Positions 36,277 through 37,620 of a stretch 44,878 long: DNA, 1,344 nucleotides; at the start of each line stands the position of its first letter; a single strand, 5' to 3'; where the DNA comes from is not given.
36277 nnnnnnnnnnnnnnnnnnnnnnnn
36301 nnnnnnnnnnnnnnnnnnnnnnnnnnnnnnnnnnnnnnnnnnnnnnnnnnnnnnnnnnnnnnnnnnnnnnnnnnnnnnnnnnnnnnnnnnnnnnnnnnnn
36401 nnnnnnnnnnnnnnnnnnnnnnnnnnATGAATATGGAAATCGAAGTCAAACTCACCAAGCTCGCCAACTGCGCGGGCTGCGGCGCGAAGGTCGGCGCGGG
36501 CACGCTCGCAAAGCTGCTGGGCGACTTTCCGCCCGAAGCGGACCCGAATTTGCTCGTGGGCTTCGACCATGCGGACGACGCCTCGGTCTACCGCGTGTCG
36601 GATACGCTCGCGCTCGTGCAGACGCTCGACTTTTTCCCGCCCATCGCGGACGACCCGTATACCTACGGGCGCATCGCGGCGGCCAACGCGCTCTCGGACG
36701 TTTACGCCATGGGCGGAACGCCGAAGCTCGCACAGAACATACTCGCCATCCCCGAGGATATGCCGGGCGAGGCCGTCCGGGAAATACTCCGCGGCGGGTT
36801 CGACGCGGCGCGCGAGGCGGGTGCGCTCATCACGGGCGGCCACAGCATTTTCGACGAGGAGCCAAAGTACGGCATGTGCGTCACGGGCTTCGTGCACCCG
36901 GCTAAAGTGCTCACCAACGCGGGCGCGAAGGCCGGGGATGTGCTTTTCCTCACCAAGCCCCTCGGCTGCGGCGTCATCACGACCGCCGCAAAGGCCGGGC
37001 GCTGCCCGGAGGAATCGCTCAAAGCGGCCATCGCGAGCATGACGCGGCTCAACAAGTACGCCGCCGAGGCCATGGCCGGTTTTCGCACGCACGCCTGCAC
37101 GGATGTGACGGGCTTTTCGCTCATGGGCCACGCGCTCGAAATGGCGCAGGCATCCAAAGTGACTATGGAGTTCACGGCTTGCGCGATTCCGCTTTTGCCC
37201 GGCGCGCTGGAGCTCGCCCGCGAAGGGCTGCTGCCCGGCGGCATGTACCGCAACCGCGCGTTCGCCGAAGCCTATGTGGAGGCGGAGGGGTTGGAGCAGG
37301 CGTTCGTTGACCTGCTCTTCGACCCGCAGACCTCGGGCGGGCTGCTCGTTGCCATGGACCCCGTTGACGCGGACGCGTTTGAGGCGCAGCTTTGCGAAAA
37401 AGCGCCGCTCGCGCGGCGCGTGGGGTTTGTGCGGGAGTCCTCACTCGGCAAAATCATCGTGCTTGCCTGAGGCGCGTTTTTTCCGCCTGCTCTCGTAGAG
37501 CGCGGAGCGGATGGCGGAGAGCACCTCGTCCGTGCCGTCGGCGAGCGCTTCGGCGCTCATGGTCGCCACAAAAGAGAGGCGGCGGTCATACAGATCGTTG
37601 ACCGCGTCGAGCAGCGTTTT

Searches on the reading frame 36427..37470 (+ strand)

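Call 61: search_protein_families(library=pfam, proteins=[window:36427-37470:+], max_evalue=0.0001)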
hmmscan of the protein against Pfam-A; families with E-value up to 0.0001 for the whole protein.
window:36427-37470:+ (347 aa): 2 families
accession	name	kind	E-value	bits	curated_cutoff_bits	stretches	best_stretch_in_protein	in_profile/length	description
PF00586.29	AIRS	-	2.9e-25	89.3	24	1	50-156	2-112/112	AIR synthase related protein, N-terminal domain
PF02769.27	AIRS_C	-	5e-15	56.4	23.1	1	168-341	1-151/156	AIR synthase related protein, C-terminal domain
